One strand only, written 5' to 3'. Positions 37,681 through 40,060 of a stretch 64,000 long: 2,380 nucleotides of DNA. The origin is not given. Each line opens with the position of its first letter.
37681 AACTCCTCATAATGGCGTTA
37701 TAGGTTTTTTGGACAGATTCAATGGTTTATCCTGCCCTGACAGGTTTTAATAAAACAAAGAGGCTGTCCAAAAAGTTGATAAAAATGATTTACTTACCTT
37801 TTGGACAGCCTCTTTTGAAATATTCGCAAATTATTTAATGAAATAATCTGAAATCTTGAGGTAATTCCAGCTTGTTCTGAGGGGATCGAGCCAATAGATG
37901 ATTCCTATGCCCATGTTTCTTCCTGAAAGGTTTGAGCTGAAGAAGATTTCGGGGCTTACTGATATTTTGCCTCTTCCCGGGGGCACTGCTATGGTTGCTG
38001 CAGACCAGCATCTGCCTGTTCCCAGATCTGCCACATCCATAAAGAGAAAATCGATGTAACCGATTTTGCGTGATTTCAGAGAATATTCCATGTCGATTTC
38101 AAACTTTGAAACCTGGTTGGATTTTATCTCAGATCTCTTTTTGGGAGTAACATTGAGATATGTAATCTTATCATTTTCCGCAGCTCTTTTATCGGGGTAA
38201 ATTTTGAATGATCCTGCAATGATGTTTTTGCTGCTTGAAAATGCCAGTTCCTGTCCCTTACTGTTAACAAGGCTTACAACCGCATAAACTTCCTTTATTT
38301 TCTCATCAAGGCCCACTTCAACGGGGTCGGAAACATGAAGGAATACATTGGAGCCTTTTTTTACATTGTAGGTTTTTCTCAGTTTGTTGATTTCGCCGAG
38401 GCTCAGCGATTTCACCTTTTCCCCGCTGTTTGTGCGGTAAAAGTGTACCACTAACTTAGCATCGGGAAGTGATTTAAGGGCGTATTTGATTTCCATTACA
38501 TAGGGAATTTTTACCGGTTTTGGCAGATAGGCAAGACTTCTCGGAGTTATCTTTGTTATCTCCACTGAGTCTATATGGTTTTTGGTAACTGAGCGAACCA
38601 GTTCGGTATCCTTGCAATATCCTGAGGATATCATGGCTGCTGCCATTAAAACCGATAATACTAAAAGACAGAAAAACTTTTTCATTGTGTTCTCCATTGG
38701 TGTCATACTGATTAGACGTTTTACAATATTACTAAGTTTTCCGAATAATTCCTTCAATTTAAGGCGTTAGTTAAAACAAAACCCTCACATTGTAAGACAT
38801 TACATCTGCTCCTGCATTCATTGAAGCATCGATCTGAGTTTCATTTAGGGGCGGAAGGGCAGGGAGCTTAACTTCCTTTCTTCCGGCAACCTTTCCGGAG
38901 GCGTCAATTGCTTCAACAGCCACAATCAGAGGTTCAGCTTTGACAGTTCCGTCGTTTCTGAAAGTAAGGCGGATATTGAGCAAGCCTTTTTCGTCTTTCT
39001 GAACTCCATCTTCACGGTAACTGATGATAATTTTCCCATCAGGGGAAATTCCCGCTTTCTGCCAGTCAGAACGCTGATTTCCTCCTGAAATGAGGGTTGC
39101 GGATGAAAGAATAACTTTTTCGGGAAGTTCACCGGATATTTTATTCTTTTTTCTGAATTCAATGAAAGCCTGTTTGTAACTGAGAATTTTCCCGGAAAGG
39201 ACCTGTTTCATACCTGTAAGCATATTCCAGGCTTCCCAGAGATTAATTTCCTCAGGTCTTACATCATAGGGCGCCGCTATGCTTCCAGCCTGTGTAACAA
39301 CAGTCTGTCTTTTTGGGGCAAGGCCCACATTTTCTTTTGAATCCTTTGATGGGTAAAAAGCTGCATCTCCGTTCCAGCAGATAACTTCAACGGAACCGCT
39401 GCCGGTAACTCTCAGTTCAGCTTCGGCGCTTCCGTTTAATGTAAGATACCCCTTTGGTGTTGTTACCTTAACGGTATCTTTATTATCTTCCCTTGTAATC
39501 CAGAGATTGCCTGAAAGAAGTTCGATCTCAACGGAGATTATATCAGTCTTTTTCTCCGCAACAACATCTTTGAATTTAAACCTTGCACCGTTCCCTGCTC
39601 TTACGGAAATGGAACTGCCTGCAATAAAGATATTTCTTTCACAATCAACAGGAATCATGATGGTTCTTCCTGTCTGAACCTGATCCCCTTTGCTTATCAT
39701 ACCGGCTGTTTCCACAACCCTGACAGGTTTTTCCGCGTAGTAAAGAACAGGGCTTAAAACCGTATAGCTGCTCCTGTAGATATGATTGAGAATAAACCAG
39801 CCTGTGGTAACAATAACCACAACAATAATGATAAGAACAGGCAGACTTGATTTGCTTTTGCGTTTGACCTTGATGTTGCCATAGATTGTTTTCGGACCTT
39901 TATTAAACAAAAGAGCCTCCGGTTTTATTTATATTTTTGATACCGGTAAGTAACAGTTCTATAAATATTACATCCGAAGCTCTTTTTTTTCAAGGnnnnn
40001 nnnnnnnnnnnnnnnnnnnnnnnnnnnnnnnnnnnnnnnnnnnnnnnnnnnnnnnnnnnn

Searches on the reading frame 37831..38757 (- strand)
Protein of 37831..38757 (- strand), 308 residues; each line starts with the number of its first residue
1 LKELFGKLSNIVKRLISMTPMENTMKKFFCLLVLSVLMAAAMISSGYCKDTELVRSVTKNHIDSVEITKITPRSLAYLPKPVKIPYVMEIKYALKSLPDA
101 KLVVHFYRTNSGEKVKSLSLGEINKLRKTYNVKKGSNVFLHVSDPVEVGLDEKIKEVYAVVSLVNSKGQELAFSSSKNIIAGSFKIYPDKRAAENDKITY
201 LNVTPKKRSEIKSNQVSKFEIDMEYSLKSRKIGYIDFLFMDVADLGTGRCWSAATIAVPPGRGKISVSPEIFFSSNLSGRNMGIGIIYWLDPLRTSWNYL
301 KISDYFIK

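Call 39: search_protein_families(library=pfam, proteins=[window:37831-38757:-], max_evalue=0.1)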
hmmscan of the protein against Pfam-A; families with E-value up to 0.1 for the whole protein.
window:37831-38757:- (308 aa): 0 families

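Call 45: search_protein_families(library=ncbifam, proteins=[window:37831-38757:-], max_evalue=0.1)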
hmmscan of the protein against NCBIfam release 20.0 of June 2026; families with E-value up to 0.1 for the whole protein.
window:37831-38757:- (308 aa): 0 families

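Call 65: search_protein_families(library=padloc, proteins=[window:37831-38757:-], max_evalue=0.01)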
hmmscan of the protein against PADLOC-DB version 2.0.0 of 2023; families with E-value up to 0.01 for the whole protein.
window:37831-38757:- (308 aa): 0 families

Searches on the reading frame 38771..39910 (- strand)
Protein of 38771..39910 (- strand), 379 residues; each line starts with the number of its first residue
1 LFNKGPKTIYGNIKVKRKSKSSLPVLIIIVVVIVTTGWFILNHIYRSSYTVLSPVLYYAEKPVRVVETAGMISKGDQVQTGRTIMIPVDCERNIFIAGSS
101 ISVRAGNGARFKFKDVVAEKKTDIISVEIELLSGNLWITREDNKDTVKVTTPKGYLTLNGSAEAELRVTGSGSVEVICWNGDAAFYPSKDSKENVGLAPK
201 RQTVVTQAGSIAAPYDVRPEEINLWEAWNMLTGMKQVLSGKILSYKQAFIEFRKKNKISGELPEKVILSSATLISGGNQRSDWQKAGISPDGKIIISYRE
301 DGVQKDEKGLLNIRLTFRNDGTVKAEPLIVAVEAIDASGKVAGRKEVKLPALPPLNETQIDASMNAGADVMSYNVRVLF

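Call 39: search_protein_families(library=pfam, proteins=[window:38771-39910:-], max_evalue=0.1)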
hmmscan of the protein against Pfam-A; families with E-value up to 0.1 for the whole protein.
window:38771-39910:- (379 aa): 2 families
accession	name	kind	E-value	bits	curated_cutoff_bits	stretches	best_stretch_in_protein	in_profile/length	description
PF04773.18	FecR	-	0.0061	17.4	24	1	125-182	39-95/97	FecR protein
PF01678.24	DAP_epimerase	-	0.036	14.6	34.7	1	87-151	50-115/121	Diaminopimelate epimerase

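Call 45: search_protein_families(library=ncbifam, proteins=[window:38771-39910:-], max_evalue=0.1)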
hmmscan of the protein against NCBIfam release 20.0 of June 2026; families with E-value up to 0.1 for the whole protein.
window:38771-39910:- (379 aa): 0 families

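Call 65: search_protein_families(library=padloc, proteins=[window:38771-39910:-], max_evalue=0.01)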
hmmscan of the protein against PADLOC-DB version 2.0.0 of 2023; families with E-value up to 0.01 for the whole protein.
window:38771-39910:- (379 aa): 0 families
